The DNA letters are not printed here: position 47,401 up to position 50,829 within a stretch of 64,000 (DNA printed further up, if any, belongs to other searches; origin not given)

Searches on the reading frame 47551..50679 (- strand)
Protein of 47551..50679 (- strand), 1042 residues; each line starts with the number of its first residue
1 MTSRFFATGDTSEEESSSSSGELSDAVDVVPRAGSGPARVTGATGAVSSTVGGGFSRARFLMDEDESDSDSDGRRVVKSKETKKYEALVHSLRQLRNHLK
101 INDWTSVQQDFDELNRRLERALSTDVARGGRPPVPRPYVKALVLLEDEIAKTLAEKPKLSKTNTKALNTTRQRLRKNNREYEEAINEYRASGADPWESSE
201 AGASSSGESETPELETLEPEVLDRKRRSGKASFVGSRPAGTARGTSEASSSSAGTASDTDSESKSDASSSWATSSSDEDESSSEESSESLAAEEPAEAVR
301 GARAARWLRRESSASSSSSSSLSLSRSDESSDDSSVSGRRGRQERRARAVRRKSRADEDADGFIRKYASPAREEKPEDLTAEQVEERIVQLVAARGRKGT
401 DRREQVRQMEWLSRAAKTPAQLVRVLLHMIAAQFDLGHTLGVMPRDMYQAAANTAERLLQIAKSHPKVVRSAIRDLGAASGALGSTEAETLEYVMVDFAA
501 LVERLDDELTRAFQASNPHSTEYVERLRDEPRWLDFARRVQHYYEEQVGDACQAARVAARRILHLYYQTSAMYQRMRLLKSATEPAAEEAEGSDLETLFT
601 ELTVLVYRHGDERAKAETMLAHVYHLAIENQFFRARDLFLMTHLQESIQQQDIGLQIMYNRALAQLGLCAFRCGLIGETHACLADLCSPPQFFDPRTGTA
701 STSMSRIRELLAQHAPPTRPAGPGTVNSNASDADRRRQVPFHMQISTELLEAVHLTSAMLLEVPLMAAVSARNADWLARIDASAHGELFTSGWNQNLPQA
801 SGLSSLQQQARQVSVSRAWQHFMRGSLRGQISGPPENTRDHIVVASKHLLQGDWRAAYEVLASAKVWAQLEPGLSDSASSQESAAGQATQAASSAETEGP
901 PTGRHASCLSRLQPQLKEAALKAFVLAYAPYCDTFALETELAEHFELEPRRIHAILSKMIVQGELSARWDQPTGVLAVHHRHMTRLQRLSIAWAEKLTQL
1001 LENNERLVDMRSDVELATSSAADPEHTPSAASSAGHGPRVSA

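Call 8: search_protein_families(library=pfam, proteins=[window:47551-50679:-])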
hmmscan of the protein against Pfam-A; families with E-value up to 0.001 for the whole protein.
window:47551-50679:- (1042 aa): 2 families
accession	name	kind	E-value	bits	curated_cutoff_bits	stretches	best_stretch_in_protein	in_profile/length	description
PF05470.18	eIF-3c_N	-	5.3e-136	454.8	24.2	1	64-770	8-590/593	Eukaryotic translation initiation factor 3 subunit 8 N-terminus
PF01399.33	PCI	-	5.8e-06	26.9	22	1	940-979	44-83/84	PCI domain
